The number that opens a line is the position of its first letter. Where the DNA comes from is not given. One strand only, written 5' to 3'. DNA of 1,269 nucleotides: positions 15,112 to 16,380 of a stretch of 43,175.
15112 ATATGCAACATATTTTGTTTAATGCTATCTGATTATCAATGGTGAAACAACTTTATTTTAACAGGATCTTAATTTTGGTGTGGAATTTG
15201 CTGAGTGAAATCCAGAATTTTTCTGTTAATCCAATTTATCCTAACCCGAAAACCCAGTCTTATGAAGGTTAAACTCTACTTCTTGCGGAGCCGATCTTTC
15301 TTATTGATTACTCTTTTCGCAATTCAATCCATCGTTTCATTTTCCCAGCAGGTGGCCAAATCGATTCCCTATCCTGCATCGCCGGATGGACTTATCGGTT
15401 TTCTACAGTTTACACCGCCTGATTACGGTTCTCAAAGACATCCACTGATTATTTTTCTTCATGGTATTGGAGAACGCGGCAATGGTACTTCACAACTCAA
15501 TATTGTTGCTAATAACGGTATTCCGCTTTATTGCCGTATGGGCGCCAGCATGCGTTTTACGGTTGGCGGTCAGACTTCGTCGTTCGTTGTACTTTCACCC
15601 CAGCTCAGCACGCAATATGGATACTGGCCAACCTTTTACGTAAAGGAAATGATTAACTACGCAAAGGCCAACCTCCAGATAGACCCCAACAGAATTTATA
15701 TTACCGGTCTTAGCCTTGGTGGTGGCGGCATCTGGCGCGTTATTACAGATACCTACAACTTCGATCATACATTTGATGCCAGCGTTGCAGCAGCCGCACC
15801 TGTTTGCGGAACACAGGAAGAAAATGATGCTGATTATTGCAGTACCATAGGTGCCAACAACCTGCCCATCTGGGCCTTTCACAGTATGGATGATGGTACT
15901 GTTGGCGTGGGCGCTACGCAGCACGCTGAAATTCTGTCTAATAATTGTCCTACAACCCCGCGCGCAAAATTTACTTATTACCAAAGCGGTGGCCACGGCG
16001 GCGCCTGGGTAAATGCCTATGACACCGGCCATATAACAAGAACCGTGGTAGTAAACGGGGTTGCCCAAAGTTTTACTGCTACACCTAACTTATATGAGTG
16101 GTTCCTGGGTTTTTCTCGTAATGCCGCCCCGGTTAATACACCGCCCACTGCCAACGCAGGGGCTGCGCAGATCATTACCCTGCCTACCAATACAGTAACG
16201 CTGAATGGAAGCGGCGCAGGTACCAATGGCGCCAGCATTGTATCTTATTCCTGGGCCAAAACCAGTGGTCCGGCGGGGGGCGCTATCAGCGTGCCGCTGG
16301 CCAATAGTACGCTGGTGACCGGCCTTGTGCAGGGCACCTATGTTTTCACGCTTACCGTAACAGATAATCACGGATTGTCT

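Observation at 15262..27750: Tandem array of four paralogous T9SS cargo genes: esterase-like head, PKD stalk, type A CTD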

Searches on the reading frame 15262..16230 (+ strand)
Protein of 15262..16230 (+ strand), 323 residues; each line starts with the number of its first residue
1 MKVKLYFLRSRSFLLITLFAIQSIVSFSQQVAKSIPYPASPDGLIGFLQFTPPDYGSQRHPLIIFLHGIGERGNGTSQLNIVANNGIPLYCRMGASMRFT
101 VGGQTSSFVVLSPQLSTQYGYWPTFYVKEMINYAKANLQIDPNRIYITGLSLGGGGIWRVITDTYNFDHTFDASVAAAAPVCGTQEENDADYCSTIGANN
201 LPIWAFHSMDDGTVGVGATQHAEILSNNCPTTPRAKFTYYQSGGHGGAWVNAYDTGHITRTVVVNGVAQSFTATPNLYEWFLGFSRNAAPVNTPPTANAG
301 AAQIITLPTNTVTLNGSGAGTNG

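Call 6: search_solved_structures(query=window:15262-16230:+, max_evalue=1, show_alignments=3)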
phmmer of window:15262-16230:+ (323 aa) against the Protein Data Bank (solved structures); distinct sequences matched with E-value up to 1: 23.
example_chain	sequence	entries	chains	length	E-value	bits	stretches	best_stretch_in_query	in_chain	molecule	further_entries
4q82_A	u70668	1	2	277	3.2e-20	75.7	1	45-254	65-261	Phospholipase/Carboxylesterase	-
3doh_A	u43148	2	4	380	3.7e-17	65.6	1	46-254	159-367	esterase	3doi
3wyd_A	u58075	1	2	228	1.6e-05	27.4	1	50-183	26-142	LC-Est1C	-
9j07_A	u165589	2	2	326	0.0015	20.9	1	126-218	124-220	feruloyl esterase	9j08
1dqy_A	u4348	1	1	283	0.0026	20.1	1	89-162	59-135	PROTEIN (ANTIGEN 85-C)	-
1dqz_A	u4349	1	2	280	0.0027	20.1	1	89-162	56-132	PROTEIN (ANTIGEN 85-C)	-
7myg_A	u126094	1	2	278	0.0028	20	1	89-162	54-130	Diacylglycerol acyltransferase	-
4qe3_A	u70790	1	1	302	0.003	20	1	89-163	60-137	Diacylglycerol acyltransferase/mycolyltransferase Ag85C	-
4mqm_A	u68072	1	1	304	0.003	19.9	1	89-163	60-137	Diacylglycerol acyltransferase/mycolyltransferase Ag85C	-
4qdt_A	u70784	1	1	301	0.0069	18.8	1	89-162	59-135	Diacylglycerol acyltransferase/mycolyltransferase Ag85C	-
1va5_A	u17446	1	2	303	0.0069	18.7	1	89-162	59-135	Antigen 85-C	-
3hrh_A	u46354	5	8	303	0.0069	18.7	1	89-162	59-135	Antigen 85-C | Diacylglycerol acyltransferase/mycolyltransferase Ag85C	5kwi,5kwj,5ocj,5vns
4qdu_A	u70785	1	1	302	0.007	18.7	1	89-161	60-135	Diacylglycerol acyltransferase/mycolyltransferase Ag85C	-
4qdx_A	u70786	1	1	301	0.007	18.7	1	89-161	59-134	Diacylglycerol acyltransferase/mycolyltransferase Ag85C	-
4mql_A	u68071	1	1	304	0.0071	18.7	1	89-161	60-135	Diacylglycerol acyltransferase/mycolyltransferase Ag85C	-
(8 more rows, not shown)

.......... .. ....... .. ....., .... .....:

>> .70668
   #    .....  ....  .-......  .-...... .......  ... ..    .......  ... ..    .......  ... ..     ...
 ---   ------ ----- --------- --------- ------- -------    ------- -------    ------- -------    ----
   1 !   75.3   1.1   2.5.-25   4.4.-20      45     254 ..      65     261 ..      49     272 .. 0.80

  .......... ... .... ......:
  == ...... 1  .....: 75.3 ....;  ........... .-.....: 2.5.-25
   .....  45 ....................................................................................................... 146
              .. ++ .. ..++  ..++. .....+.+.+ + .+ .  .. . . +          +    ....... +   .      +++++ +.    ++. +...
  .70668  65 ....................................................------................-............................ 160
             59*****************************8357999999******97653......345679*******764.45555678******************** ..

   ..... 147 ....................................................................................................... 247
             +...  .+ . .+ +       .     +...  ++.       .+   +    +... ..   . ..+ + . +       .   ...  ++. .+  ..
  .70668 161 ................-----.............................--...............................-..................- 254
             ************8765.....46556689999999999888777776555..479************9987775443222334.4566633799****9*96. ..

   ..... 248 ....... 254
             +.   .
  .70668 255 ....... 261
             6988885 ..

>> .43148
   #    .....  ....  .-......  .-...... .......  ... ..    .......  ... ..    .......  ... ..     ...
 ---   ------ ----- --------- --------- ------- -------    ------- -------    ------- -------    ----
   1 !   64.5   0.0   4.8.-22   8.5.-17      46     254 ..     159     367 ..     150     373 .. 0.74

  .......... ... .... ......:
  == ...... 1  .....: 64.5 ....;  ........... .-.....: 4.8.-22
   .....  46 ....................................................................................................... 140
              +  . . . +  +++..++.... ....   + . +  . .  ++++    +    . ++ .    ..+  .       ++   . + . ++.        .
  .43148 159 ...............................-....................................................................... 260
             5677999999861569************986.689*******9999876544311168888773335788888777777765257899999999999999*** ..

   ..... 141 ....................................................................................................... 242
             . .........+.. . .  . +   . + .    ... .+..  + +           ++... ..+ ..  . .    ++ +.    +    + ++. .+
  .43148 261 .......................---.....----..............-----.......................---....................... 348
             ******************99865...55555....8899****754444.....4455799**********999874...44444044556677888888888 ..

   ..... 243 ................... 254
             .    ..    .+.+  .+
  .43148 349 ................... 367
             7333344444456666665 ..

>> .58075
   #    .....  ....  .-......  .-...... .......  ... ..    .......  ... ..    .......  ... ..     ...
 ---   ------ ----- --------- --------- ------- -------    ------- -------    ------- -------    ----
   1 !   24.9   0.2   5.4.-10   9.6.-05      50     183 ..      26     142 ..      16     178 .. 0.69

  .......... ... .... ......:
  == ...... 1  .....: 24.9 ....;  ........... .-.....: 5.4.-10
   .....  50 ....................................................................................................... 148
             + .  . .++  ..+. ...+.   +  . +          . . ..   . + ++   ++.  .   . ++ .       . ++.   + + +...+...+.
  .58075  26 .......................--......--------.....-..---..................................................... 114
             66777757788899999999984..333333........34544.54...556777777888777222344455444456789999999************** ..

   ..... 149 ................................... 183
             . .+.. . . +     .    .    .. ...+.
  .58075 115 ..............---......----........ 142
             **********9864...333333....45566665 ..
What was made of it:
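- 15262..19347 (+): P1, 1361 aa. Signal peptide, head (nt 15346-16125), ten K319L-like PKD repeats (about nt 16129-19071), type A CTD (nt 19108-19344). PDB sequence match from call 6.
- Closest known: EstA/COG4099-type carboxylesterases: Thermotoga maritima EstA. Different: The solved chains are short (228-380 residues, call 6), too short for a multi-PKD stalk plus a CTD. In EstA the matched esterase domain lies at residues 159-367 of 380 (call 6).
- Closest known: Mycobacterial antigen 85 mycolyltransferases. Same: There are weak sequence hits around the nucleophile elbow (E 0.003-0.02, call 6).
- Checked: The head matches PDB esterases 4Q82 (E 3e-20) and 3DOH (E 4e-17) by sequence (call 6).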

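Call 12: find_homologous_proteins(query=window:15349-16170:+, max_evalue=0.00001)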
Query window:15349-16170:+ (274 aa): 419 proteins with E <= 0.00001 among 1861 candidates; the best 120 are listed.
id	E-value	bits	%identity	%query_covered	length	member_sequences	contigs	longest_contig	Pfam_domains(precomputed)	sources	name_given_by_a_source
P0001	2.0e-139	482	82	92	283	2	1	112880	PF02230.23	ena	-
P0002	1.1e-136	473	78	94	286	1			PF02230.23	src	-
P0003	2.2e-134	465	80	89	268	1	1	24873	PF02230.23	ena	-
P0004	9.9e-134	463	73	100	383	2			PF22352.3,PF02230.23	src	-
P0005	1.8e-133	462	73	100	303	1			PF02230.23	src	-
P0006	1.6e-127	443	74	100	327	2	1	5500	PF02230.23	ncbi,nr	ncbi:MAG TPA: hypothetical protein VK645_15925, partial [Chitinophagaceae bacterium]|nr:hypothetical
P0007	1.9e-127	443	81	85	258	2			PF02230.23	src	-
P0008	7.4e-125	434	77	90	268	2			PF02230.23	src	-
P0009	9.5e-121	421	73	94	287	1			PF00326.28,PF02230.23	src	-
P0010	1.6e-114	400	65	100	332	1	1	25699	-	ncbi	ncbi:MAG: hypothetical protein ABI813_12540 [Bacteroidota bacterium]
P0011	1.7e-110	387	65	94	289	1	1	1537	-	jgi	jgi:predicted peptidase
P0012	5.5e-109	382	66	92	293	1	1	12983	PF02230.23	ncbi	ncbi:MAG: prolyl oligopeptidase family serine peptidase [Bacteroidota bacterium]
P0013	5.9e-109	382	65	94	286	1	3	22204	PF02230.23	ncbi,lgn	ncbi:MAG: hypothetical protein ABIR15_21010 [Chitinophagaceae bacterium]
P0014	1.4e-108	381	81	73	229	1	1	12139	-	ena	-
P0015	2.1e-108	380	66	94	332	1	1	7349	-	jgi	jgi:predicted peptidase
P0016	1.9e-107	377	66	94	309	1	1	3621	PF00326.28,PF02230.23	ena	-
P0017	1.8e-106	374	64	92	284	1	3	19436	PF02230.23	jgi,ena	-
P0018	2.4e-104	367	64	94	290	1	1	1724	PF02230.23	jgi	jgi:predicted peptidase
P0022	6.1e-102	359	81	69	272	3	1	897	PF02230.23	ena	-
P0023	2.5e-101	357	61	99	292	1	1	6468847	PF02230.23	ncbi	ncbi:MAG: hypothetical protein QM726_14065 [Chitinophagaceae bacterium]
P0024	5.1e-101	356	63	95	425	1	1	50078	PF02230.23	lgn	-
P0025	1.5e-100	354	65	95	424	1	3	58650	PF02230.23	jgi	jgi:predicted esterase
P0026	7.6e-100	352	64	92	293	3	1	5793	PF02230.23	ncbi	-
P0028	5.9e-98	346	62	92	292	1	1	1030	PF02230.23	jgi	jgi:predicted peptidase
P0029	6.7e-98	346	62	95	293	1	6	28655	PF02230.23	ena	-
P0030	3.4e-97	343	59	97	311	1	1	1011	PF02230.23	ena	-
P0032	8.0e-97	342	62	92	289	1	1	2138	PF00326.28,PF02230.23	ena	-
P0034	4.6e-95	336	61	100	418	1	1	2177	PF22352.3,PF02230.23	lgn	-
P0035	1.7e-94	334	73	74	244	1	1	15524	PF02230.23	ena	-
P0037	5.6e-94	333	60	94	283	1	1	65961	PF01738.25,PF02230.23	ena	-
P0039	6.4e-88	313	56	92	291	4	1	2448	PF02230.23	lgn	-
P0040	4.8e-87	310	56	92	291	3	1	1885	PF02230.23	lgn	-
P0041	4.7e-85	303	55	92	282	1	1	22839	PF02230.23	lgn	-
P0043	3.9e-78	281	58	89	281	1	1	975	PF02230.23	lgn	-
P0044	4.2e-75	271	88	49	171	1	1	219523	PF02230.23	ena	-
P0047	6.5e-73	264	63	73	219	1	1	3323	PF02230.23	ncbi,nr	ncbi:MAG TPA: hypothetical protein VLD19_11240, partial [Chitinophagaceae bacterium]|nr:hypothetical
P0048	2.5e-71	258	85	49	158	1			PF02230.23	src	-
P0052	2.6e-62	229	49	97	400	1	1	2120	PF02230.23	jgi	jgi:predicted esterase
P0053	8.6e-62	227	47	99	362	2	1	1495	PF22352.3,PF02230.23,PF18911.7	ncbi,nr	ncbi:MAG TPA: hypothetical protein VEB42_15710, partial [Chitinophagaceae bacterium]|nr:hypothetical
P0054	1.7e-61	226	47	100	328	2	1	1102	PF00756.27,PF22352.3,PF02230.23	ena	-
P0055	1.5e-60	223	47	99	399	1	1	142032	PF00756.27,PF22352.3,PF01738.25,PF02230.23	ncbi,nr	ncbi:MAG: dienelactone hydrolase family protein [Chitinophagaceae bacterium]|nr:dienelactone hydrola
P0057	6.5e-60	221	47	95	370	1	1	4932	PF00756.27,PF22352.3,PF02230.23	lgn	-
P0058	4.2e-59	218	49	95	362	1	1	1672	PF02230.23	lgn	-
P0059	5.1e-59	218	48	89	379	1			PF22352.3,PF02230.23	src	-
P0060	1.0e-58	217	48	90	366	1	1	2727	PF00756.27,PF22352.3,PF02230.23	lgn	-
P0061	2.0e-58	216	46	93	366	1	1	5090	PF00756.27,PF22352.3,PF02230.23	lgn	-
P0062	5.2e-57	211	47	93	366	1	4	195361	PF18962.8,PF02230.23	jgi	jgi:poly(3-hydroxybutyrate) depolymerase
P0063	2.7e-56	209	49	95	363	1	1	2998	PF00326.28,PF22352.3,PF02230.23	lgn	-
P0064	5.7e-56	208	45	99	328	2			PF22352.3,PF02230.23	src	-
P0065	1.3e-55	207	47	99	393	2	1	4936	PF22352.3,PF02230.23,PF18911.7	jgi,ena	jgi:hypothetical protein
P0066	1.6e-55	207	43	99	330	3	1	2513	PF00756.27,PF02230.23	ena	-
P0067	1.7e-55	206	46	99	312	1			PF02230.23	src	-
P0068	3.4e-55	205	46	96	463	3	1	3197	PF22352.3,PF00801.27,PF17963.8,PF02230.23,PF18911.7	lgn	-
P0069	4.2e-55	205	46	100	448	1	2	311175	PF00756.27,PF22352.3,PF01738.25,PF02230.23,PF18911.7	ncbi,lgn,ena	-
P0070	1.8e-54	203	46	88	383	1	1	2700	PF22352.3,PF02230.23,PF18911.7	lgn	-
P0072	1.2e-53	200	44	97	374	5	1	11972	PF22352.3,PF02230.23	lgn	-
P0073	1.4e-53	200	44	95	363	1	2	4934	PF22352.3,PF02230.23,PF18911.7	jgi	jgi:hypothetical protein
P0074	2.3e-53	199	44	95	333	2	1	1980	PF12740.15,PF02230.23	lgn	-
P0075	4.8e-53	198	44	99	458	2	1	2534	PF21027.4,PF22352.3,PF17963.8,PF02230.23,PF18911.7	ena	-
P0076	8.3e-53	198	45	95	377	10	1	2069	PF22352.3,PF02230.23,PF18911.7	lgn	-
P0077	1.3e-52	197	44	93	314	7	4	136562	PF00756.27,PF02230.23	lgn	-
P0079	2.0e-52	196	45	94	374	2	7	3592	PF22352.3,PF02230.23,PF18911.7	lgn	-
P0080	2.0e-52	196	43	97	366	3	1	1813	PF22352.3,PF02230.23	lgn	-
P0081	4.2e-52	195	44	95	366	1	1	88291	PF22352.3,PF02230.23,PF18911.7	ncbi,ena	-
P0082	4.3e-52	195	44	95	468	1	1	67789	PF07495.20,PF22352.3,PF00801.27,PF17963.8,PF02230.23,PF18911.7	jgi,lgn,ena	-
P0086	2.6e-50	189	49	79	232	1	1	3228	PF00756.27,PF02230.23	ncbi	-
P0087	2.6e-50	189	43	100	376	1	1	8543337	PF22352.3,PF02230.23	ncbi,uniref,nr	ncbi:PKD domain-containing protein [Paraflavitalea speifideaquila]|uniref:carboxylesterase family pr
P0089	5.3e-50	188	42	95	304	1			PF00756.27,PF01738.25,PF02230.23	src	-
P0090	7.5e-50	188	51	68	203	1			PF02230.23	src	-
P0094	1.5e-49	187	50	79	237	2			PF02230.23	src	-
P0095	2.0e-49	187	42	95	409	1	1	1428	PF22352.3,PF02230.23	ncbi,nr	ncbi:MAG: hypothetical protein J7497_16520, partial [Chitinophagaceae bacterium]|nr:hypothetical pro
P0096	2.2e-49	186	45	91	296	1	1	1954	PF02230.23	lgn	-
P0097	2.6e-49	186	42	97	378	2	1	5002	PF22352.3,PF02230.23,PF18911.7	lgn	-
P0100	8.6e-48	181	43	88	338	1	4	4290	PF00326.28,PF01738.25,PF02230.23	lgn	-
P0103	1.8e-47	180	42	89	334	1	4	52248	PF02230.23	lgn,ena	-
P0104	7.4e-47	178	43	91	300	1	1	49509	PF02230.23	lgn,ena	-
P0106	9.8e-47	178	44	88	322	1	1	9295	PF02230.23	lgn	-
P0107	1.3e-46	177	43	92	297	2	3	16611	PF02230.23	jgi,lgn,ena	jgi:predicted peptidase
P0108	2.5e-46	176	40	94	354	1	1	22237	PF00326.28,PF22352.3,PF12146.16,PF02230.23,PF18911.7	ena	-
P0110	3.5e-46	176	41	100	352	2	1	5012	PF22352.3,PF02230.23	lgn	-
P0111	5.7e-46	175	41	92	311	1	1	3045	PF02230.23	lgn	-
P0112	1.2e-45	174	42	95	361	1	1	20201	PF22352.3,PF02230.23,PF18911.7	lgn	-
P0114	2.7e-45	173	40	99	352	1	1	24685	PF22352.3,PF02230.23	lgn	-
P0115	4.8e-45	172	42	88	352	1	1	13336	PF01738.25,PF02230.23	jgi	-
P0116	5.0e-45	172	40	91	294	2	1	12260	PF00756.27,PF00326.28,PF01738.25,PF12146.16,PF02230.23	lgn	-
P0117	5.4e-45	172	40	96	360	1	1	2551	PF00756.27,PF22352.3,PF02230.23,PF18911.7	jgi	-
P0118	5.6e-45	172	48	65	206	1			PF02230.23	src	-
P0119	7.1e-45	172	41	97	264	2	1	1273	PF02230.23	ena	-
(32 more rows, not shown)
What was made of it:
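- On Alpha/beta-hydrolase serine esterase, EstA/COG4099-like (Pfam Abhydrolase_2 clan): Many homologues carry a precomputed PF02230 hit (call 12).
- JGI names several homologues 'predicted peptidase', and one NCBI name is 'prolyl oligopeptidase family serine peptidase' (call 12).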

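Call 15: find_related_loci(query=A1, collection=genome_contigs, flank=10000)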
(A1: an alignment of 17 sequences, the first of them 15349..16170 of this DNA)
Query A1 (274 aa) in genome_contigs; peptide patterns used: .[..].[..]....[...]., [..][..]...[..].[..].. (x = any residue, [..] = any of these).
600 stretches matched a pattern (row limit reached: there are more); 559 encode a relative of the query (tblastn E <= 1e-3); the best 80 are kept; 80 distinct loci.
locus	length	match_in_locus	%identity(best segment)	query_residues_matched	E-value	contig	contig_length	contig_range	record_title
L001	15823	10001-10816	76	1-274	9e-146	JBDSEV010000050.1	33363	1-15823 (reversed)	MAG: Chitinophagaceae bacterium isolate cluster1_bin.212 k127_15750176, whole genome shotgun sequence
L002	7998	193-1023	75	1-274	2e-141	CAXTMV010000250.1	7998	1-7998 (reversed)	MAG TPA_asm: uncultured Flavihumibacter sp. isolate public_SRR14722149_metawrap_bin.6 genome assembly, contig: public_SR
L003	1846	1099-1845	79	1-249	3e-148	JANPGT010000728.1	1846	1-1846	MAG: Chitinophagaceae bacterium isolate VAR_69_metabat_298 VAR_69_k141_2487015, whole genome shotgun sequence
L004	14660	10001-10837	72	1-274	2e-135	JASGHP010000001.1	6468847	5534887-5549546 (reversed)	MAG: Chitinophagaceae bacterium isolate 5N019 JMF-2111-06-0005.ont.bin.19_0, whole genome shotgun sequence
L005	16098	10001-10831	71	1-274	6e-130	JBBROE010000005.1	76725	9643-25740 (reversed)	MAG: Chitinophagales bacterium isolate La1_metabat2.248 LA1C_B2.248_k141_1156842L_76725_cov_10.0219, whole genome shotgu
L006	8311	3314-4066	65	1-258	1e-111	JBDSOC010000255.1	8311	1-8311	MAG: Chitinophagaceae bacterium isolate cluster1_bin.430 k127_15252985, whole genome shotgun sequence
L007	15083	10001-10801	65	1-274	1e-109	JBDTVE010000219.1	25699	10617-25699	MAG: Bacteroidota bacterium isolate cluster3_bin.60 NODE_6094_length_25699_cov_8.185813, whole genome shotgun sequence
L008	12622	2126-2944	61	1-274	5e-106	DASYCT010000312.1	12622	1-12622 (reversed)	MAG TPA_asm: Chitinophagaceae bacterium isolate SMAG_U4940 k141_2826448, whole genome shotgun sequence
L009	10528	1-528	71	105-274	1e-78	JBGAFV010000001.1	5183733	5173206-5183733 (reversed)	MAG: Chitinophagaceae bacterium isolate MAG_MBR_H125.016 MBRH125-16_opera_contig_1, whole genome shotgun sequence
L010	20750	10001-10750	47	1-271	2e-67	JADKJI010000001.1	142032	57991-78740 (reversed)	MAG: Chitinophagaceae bacterium isolate Vibo_18-Q3-R45-57_BAT3C.204_sub tig00000273-10-1421070, whole genome shotgun seq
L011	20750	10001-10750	49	1-271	2e-66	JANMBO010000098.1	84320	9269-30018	MAG: Chitinophagaceae bacterium isolate OTE_1_metabat_316 OTE_1_k141_1652756, whole genome shotgun sequence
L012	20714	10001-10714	49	1-258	7e-66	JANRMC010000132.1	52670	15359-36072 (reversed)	MAG: Flavihumibacter sp. isolate bins.150 k141_651179, whole genome shotgun sequence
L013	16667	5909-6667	46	1-274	9e-63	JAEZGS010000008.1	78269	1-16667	MAG: Bacteroidetes bacterium isolate OH_CDB_10 k127_1765578, whole genome shotgun sequence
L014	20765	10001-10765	46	1-262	4e-62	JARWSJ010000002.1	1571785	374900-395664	Chitinophagaceae bacterium 26-R-25 NODE_2_length_1571785_cov_197.790769, whole genome shotgun sequence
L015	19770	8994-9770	47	3-274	3e-61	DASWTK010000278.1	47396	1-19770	MAG TPA_asm: Chitinophagaceae bacterium isolate SMAG_U3573 k141_15878, whole genome shotgun sequence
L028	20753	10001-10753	41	1-271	2e-44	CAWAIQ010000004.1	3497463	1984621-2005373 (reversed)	MAG: uncultured Chitinophagaceae bacterium isolate MFD02581.bin.1.67 genome assembly, contig: contig_56, whole genome sh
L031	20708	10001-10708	36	16-271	3e-41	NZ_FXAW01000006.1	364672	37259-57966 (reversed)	Marivirga sericea strain DSM 4125, whole genome shotgun sequence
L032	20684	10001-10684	34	1-262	1e-40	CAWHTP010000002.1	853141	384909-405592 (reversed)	MAG: uncultured Cytophagales bacterium isolate MFD03250.bin.1.6 genome assembly, contig: contig_1203, whole genome shotg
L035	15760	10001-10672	39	17-257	1e-39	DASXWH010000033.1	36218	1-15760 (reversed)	MAG TPA_asm: Ohtaekwangia sp. isolate SMAG_U4766 k141_431415, whole genome shotgun sequence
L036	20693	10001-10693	37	11-274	6e-36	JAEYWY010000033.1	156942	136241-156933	MAG: Bacteroidetes bacterium isolate OH_CBlB_291 k127_3420032, whole genome shotgun sequence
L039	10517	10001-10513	40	13-187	9e-35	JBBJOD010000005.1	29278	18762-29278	MAG: Chitinophagaceae bacterium isolate RDP_SRG_22 NODE_479_length_29278_cov_4.719639, whole genome shotgun sequence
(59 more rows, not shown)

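Call 37: predict_structure(alignment_id=A3)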
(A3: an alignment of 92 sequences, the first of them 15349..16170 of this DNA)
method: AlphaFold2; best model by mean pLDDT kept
length: 274 residues; sequences in the alignment: 92
mean_pLDDT: 94.3   pTM: 0.91
mean pLDDT of the five models: 94.3, 94.2, 94.0, 93.8, 93.4
residues with pLDDT >= 90: 243; 70-90: 18; 50-70: 12; < 50: 1
segments of 3 or more residues with pLDDT < 50: none
pLDDT, mean of each block of 10 residues (from residue 1): 97 98 98 99 98 98 98 97 98 96 98 98 97 78 86 95 91 97 97 97 96 98 98 96 98 88 68 71
secondary structure, 60 per line:
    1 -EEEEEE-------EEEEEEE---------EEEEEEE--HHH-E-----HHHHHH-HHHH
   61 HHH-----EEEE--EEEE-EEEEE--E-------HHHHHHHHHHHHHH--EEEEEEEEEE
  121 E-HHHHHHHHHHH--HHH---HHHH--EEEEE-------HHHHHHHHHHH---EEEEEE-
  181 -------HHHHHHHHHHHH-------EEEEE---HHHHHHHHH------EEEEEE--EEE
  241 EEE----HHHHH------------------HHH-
elements in order: E2-7 E15-21 E31-37 H50-55 H57-63 E69-72 E75-78 E80-84 H95-108 E111-121 H123-133 H142-145 E148-152 H160-170 E174-179 H188-199 E207-211 H215-223 E230-235 E238-243 H248-252
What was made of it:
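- On Alpha/beta-hydrolase serine esterase, EstA/COG4099-like (Pfam Abhydrolase_2 clan): AF2 model with pLDDT 94.3 and pTM 0.91 (call 37). The positions relative to strands and helices of the model are canonical (call 37).
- Asp182 follows strand 174-179 and His216 follows strand 207-211 (call 37).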
